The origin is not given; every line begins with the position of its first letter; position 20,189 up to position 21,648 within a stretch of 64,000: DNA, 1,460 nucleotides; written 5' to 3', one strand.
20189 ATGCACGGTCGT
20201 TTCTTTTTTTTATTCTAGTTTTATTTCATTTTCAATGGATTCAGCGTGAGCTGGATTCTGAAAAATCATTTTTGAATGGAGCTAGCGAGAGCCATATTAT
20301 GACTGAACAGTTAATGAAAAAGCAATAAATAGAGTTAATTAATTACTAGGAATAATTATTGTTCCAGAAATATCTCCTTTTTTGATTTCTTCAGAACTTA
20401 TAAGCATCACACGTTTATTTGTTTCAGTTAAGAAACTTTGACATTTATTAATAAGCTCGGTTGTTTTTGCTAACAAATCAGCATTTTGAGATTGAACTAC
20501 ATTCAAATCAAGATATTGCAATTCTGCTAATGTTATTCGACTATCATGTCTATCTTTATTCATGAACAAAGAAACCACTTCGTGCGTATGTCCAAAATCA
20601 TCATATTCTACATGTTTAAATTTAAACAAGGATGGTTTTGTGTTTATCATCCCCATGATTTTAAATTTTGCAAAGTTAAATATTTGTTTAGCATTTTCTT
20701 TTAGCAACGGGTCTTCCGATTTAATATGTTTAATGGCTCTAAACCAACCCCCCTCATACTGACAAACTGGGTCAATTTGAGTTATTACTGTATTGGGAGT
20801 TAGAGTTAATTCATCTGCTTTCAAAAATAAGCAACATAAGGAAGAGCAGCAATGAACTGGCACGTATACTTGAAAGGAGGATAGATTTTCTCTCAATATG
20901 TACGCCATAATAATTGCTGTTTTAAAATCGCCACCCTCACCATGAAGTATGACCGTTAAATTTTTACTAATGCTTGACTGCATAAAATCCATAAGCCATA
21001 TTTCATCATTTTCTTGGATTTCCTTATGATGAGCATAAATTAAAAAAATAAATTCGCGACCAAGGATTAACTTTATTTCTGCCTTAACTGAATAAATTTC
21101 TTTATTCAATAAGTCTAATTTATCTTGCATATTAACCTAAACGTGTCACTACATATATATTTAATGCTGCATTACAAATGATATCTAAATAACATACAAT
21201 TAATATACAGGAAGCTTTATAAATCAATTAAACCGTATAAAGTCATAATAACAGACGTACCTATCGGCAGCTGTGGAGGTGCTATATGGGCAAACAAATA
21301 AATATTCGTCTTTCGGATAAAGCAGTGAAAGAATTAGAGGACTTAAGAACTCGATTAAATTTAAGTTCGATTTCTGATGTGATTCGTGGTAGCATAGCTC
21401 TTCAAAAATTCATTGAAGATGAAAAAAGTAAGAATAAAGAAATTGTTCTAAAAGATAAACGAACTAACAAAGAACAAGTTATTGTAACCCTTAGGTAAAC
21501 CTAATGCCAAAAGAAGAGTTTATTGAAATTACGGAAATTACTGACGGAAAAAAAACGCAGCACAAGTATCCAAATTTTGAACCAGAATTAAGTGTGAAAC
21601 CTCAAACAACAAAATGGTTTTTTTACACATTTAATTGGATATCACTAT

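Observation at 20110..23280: AT-rich island inserted at the 3' end of the rRNA operon: ClpP-fold protein, RHH regulator and a Dam methyltransferase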

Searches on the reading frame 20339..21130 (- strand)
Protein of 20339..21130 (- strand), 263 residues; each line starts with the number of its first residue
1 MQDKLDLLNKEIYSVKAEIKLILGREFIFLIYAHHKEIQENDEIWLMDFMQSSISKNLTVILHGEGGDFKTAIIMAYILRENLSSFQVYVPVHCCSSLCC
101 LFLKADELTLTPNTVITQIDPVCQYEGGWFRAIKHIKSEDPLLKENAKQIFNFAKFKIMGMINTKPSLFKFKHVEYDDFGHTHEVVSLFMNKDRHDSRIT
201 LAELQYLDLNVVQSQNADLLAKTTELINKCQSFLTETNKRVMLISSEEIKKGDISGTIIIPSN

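Call 5: search_protein_families(library=pfam, proteins=[window:20339-21130:-], max_evalue=0.1)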
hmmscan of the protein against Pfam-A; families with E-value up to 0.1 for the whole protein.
window:20339-21130:- (263 aa): 1 family
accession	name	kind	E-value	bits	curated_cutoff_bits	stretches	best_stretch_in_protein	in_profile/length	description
PF01972.22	SDH_protease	-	3.5e-05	23.4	31.3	1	52-212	88-245/286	ClpP-like SDH-type serine proteinase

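Call 6: search_protein_families(library=padloc, proteins=[window:20339-21130:-], max_evalue=0.1)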
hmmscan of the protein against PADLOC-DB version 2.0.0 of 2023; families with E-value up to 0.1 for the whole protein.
window:20339-21130:- (263 aa): 0 families

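Call 7: search_protein_families(library=phrogs, proteins=[window:20339-21130:-], max_evalue=0.1)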
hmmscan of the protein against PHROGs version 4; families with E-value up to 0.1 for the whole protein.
window:20339-21130:- (263 aa): 3 families
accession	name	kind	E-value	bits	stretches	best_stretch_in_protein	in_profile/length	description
phrog_11747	-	unknown function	4.3e-11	43.5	1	36-138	42-146/290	-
phrog_1827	-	other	0.00016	22.1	1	45-117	42-114/202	ATP-dependent protease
phrog_26024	-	other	0.055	13.8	1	59-106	66-111/202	protease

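Call 8: search_protein_families(library=ncbifam, proteins=[window:20339-21130:-], max_evalue=0.1)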
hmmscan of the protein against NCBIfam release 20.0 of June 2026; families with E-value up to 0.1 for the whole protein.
window:20339-21130:- (263 aa): 2 families
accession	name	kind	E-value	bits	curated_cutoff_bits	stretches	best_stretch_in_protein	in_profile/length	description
NF047768.1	Clp_like_SDH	equivalog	1.1e-07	31.6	250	1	48-214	71-234/260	SDH family Clp fold serine proteinase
NF045542.1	Clp_rel_HeadMat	equivalog_domain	0.0027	17.7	120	1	55-116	34-95/165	head maturation protease, ClpP-related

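Call 12: find_homologous_proteins(query=window:20339-21130:-)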
Query window:20339-21130:- (263 aa): 3 proteins with E <= 0.001 among 303 candidates.
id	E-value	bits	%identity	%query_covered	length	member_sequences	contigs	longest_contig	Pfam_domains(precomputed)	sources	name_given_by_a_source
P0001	1.3e-171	587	100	100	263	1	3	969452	-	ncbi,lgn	-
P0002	8.5e-72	260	47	99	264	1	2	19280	-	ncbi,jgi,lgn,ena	-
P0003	3.1e-44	170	56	56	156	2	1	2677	-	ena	-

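Call 14: find_encoding_contigs(protein=P0001, flank=10000, max_places=6)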
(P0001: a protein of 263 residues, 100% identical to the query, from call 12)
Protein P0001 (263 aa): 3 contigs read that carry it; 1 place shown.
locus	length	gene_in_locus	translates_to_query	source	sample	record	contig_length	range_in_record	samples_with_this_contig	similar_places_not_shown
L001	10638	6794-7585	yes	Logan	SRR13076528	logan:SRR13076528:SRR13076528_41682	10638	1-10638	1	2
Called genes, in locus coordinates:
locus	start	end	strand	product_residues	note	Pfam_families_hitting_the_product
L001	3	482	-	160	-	?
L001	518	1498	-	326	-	PF00814:TsaD, PF22521:HypF_C_2 (weak)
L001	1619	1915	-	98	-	-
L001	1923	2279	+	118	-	-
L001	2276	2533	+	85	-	-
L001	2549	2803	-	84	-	PF05016:ParE_toxin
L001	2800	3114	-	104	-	-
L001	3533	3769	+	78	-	-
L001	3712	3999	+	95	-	-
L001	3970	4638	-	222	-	PF12705:PDDEXK_1 (weak)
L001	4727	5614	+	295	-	PF02086:MethyltransfD12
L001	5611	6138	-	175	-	-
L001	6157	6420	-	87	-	-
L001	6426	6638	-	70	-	-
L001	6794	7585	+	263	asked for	-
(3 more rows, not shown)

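Call 15: find_encoding_contigs(protein=P0002, flank=10000, max_places=6)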
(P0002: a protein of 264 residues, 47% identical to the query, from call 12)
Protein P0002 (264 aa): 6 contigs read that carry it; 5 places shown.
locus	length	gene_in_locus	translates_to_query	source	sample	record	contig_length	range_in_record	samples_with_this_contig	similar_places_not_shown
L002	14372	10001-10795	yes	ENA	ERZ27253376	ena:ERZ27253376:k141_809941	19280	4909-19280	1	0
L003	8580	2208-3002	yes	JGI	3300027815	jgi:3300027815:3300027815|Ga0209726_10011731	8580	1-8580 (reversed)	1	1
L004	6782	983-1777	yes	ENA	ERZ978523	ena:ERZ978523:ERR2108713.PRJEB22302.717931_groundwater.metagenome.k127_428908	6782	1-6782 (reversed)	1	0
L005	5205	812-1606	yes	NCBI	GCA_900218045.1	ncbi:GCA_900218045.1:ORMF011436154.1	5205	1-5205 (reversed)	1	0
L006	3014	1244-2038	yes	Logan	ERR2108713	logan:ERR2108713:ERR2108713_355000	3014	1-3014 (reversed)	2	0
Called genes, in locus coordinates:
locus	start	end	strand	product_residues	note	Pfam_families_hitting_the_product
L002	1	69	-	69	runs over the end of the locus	PF05154:TM2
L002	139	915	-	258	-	PF01061:ABC2_membrane, PF12698:ABC2_membrane_3 (weak)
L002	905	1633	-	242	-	PF00005:ABC_tran, PF13175:AAA_15 (faint), PF13304:AAA_21 (weak)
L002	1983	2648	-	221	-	PF13828:DUF4190, PF11611:DUF4352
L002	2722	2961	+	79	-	PF14947:HTH_45 (weak)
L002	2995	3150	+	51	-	-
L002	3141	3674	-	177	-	PF00583:Acetyltransf_1 (faint)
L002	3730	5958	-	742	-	PF00330:Aconitase, PF00694:Aconitase_C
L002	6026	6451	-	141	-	-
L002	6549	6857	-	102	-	-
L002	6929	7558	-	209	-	PF00857:Isochorismatase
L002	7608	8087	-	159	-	-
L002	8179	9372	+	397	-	PF00180:Iso_dh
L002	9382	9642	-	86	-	-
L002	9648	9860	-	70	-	-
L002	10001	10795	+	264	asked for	-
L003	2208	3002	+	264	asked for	-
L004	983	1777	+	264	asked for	-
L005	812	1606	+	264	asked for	-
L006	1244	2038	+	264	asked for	-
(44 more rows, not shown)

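Call 16: find_encoding_contigs(protein=P0003, flank=10000, max_places=6)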
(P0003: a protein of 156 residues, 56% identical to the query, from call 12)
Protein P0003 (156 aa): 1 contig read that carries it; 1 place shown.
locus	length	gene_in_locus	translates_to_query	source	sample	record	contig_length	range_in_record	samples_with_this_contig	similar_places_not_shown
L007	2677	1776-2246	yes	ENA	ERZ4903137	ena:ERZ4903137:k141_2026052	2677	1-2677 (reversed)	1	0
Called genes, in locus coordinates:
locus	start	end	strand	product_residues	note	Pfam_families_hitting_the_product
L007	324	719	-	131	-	PF12840:HTH_20 (weak), PF08279:HTH_11 (weak), PF01022:HTH_5, PF13412:HTH_24 (weak)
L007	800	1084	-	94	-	-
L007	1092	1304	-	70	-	-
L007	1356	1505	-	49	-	-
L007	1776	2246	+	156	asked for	-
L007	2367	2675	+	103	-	?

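Call 24: find_related_loci(query=A1, collection=genome_contigs, flank=10000)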
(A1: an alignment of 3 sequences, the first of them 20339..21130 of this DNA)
Query A1 (263 aa) in genome_contigs; peptide patterns used: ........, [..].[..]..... (x = any residue, [..] = any of these).
79 stretches matched a pattern, but none encodes a relative of the query by tblastn (E <= 1e-3).

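Call 41: search_protein_representatives(alignment_id=A1)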
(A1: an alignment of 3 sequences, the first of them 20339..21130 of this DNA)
Query: 3 sequences, 263 profile positions. Proteins with E-value up to 0.001 (for the whole library): 91; up to 1e-10: 45; up to 1e-30: 20. The best 91 are listed.
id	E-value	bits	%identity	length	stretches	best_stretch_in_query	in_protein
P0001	6.2e-149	511.0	-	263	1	1-263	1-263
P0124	9.6e-87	307.1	-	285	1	4-263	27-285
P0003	4.8e-82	291.7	-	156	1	108-262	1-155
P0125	2.2e-58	214.2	-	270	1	11-257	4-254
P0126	2.7e-57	210.6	-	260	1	17-255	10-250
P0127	1.9e-54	201.2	-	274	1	34-260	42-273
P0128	1.4e-52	195.1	-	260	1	9-261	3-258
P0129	6.3e-44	166.8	-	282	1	10-255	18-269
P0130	7.5e-44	166.5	-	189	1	75-261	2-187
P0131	3.8e-43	164.2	-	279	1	11-247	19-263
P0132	1.3e-42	162.5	-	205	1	62-254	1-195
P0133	2.0e-42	161.9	-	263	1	10-256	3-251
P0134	8.7e-42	159.7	-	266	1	9-261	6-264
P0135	6.2e-39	150.4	-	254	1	18-243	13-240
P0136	1.4e-38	149.2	-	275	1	42-250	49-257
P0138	2.5e-34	135.3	-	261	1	7-254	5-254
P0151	3.8e-16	75.7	-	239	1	19-244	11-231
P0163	6.0e-12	61.9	-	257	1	12-244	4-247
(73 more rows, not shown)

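Call 60: predict_structure(alignment_id=A5)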
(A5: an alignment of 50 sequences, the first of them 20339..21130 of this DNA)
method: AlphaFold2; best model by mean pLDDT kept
length: 263 residues; sequences in the alignment: 50
mean_pLDDT: 95.6   pTM: 0.93
mean pLDDT of the five models: 95.6, 95.3, 95.3, 94.7, 94.3
residues with pLDDT >= 90: 242; 70-90: 14; 50-70: 7; < 50: 0
segments of 3 or more residues with pLDDT < 50: none
pLDDT, mean of each block of 10 residues (from residue 1): 96 98 98 97 96 94 98 98 98 98 98 98 97 98 98 97 93 69 94 97 96 98 98 98 96 92 80
secondary structure, 60 per line:
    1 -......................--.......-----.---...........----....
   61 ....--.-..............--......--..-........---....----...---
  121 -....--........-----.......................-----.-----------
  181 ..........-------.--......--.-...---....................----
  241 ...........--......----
elements in order: H2-23 E26-32 H42-52 E57-64 H69-82 E85-90 H96-103 E107-110 E115-117 E122-125 E128-131 H132-135 H141-163 H181-190 H201-206 E211-213 H217-236 E241-251 E254-259

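Call 72: find_encoding_contigs(protein=P0125, flank=4000, max_places=3)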
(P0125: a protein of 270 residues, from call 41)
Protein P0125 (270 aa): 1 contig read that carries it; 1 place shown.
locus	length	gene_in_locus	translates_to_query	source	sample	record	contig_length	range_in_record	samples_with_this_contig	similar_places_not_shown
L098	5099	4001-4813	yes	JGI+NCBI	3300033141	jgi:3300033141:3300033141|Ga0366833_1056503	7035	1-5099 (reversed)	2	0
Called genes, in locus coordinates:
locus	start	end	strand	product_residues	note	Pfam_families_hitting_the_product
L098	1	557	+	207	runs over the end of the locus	-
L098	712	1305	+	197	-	-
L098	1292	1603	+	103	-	-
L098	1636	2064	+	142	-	PF05014:Nuc_deoxyrib_tr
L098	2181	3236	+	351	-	PF13793:Pribosyltran_N, PF14572:Pribosyl_synth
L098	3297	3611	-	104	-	-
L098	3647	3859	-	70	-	-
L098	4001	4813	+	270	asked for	-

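Call 74: find_encoding_contigs(protein=P0138, flank=4000, max_places=3)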
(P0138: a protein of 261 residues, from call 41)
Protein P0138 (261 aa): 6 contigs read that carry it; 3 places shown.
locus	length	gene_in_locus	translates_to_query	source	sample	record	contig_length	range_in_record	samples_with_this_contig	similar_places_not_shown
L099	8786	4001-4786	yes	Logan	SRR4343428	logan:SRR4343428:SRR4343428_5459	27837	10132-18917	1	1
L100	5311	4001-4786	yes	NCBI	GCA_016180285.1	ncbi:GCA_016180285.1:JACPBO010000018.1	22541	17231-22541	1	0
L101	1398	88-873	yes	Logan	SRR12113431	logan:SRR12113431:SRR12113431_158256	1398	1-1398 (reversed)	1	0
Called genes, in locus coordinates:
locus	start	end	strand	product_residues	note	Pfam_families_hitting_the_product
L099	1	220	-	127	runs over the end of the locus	PF00203:Ribosomal_S19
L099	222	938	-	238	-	PF03947:Ribosomal_L2_C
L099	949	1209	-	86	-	PF00276:Ribosomal_L23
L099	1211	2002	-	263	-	PF00573:Ribosomal_L4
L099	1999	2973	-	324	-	PF00297:Ribosomal_L3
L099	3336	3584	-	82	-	-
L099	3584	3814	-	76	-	-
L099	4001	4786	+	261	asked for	-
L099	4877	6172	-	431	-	PF01896:DNA_primase_S, PF04104:DNA_primase_lrg (weak)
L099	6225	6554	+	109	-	PF01751:Toprim (weak), PF13662:Toprim_4 (weak)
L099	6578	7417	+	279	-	PF05569:Peptidase_M56 (weak), PF01435:Peptidase_M48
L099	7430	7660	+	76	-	-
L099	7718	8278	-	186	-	-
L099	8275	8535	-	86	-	-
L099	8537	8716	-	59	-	-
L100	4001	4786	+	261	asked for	-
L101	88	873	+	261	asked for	-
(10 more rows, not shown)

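Call 75: find_encoding_contigs(protein=P0151, flank=4000, max_places=3)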
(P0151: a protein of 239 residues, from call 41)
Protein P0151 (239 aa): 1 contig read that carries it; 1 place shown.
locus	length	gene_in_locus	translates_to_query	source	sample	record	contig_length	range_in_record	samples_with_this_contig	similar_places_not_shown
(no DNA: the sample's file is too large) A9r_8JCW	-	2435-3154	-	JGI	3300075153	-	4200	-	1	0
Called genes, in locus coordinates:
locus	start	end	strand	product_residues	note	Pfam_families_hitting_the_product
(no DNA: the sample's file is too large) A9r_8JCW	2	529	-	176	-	?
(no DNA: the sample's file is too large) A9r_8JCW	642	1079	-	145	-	PF02590:SPOUT_MTase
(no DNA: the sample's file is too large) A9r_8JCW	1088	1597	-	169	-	PF00881:Nitroreductase, PF14512:TM1586_NiRdase (weak), PF00881:Nitroreductase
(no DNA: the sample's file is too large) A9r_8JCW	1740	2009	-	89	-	-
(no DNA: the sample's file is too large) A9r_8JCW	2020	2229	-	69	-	-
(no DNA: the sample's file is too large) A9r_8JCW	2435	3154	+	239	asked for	-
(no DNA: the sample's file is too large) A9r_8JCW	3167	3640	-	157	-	-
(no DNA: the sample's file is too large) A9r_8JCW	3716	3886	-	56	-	-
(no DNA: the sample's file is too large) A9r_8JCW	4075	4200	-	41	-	?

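Call 76: find_encoding_contigs(protein=P0163, flank=4000, max_places=3)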
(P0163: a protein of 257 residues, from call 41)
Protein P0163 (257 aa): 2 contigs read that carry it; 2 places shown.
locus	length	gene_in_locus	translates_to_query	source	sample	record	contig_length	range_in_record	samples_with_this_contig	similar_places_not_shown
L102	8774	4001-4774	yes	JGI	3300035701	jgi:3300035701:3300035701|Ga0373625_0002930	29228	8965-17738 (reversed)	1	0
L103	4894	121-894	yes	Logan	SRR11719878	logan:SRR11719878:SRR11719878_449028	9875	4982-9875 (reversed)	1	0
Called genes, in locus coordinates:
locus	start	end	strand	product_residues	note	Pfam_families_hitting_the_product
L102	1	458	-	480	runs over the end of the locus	PF12161:HsdM_N, PF02384:N6_Mtase, PF01170:UPF0020 (faint), PF07669:Eco57I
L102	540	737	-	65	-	-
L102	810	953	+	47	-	-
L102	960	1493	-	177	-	-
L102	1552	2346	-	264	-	PF07728:AAA_5 (faint)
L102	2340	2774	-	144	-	PF04307:YdjM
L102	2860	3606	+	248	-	PF08271:Zn_Ribbon_TF, PF00382:TFIIB (weak)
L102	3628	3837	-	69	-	-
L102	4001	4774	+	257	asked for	-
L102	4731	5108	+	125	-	-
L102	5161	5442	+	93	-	-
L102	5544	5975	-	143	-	PF05168:HEPN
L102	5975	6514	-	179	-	PF01909:NTP_transf_2, PF18765:Polbeta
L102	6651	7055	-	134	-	-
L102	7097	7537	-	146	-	-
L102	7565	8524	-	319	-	PF01261:AP_endonuc_2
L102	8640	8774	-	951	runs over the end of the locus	-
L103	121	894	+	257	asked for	-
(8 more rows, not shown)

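Call 103: search_protein_families(library=pfam, alignment_id=A5, max_evalue=0.001)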
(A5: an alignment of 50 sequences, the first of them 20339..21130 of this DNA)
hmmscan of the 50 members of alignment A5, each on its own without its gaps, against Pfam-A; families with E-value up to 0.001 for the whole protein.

A. member 1, window:20339-21130:- (263 aa): 1 family
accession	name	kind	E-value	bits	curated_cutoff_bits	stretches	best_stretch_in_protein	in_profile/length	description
PF01972.22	SDH_protease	-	3.5e-05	23.4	31.3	1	52-212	88-245/286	ClpP-like SDH-type serine proteinase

B. families by the number of members that match (of 50 scanned): 3 families
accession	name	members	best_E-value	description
PF01972.22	SDH_protease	10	8.1e-19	ClpP-like SDH-type serine proteinase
PF25145.1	NfeD1b_N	4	1.2e-06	NfeD1b, N-terminal domain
PF00574.28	CLP_protease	1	0.00083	Clp protease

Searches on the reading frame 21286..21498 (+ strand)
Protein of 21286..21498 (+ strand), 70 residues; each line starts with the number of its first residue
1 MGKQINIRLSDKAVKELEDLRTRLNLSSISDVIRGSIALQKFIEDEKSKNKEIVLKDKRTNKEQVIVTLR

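Call 5: search_protein_families(library=pfam, proteins=[window:21286-21498:+], max_evalue=0.1)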
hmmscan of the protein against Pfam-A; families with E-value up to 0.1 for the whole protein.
window:21286-21498:+ (70 aa): 2 families
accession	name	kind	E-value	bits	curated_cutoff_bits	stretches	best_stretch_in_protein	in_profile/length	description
PF01402.27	RHH_1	-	0.00011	22.5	20.5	1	5-38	2-34/39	Ribbon-helix-helix protein, copG family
PF18736.6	pEK499_p136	-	0.045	13.9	26.6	1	22-64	79-123/152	HEPN pEK499 p136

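Call 6: search_protein_families(library=padloc, proteins=[window:21286-21498:+], max_evalue=0.1)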
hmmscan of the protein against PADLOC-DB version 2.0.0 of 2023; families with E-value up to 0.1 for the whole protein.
window:21286-21498:+ (70 aa): 0 families

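Call 7: search_protein_families(library=phrogs, proteins=[window:21286-21498:+], max_evalue=0.1)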
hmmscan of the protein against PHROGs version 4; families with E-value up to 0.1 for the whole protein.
window:21286-21498:+ (70 aa): 4 families
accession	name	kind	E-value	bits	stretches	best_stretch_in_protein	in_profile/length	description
phrog_8557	-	unknown function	0.00056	20.9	1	3-66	2-65/67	-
phrog_876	-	transcription regulation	0.0048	17.5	1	3-64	68-128/239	transcriptional repressor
phrog_26865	-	unknown function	0.077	14.4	1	1-56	2-56/113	-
phrog_9119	-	unknown function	0.078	14.1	0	4-20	41-57/63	-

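Call 8: search_protein_families(library=ncbifam, proteins=[window:21286-21498:+], max_evalue=0.1)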
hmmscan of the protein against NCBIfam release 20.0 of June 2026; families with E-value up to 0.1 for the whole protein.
window:21286-21498:+ (70 aa): 0 families
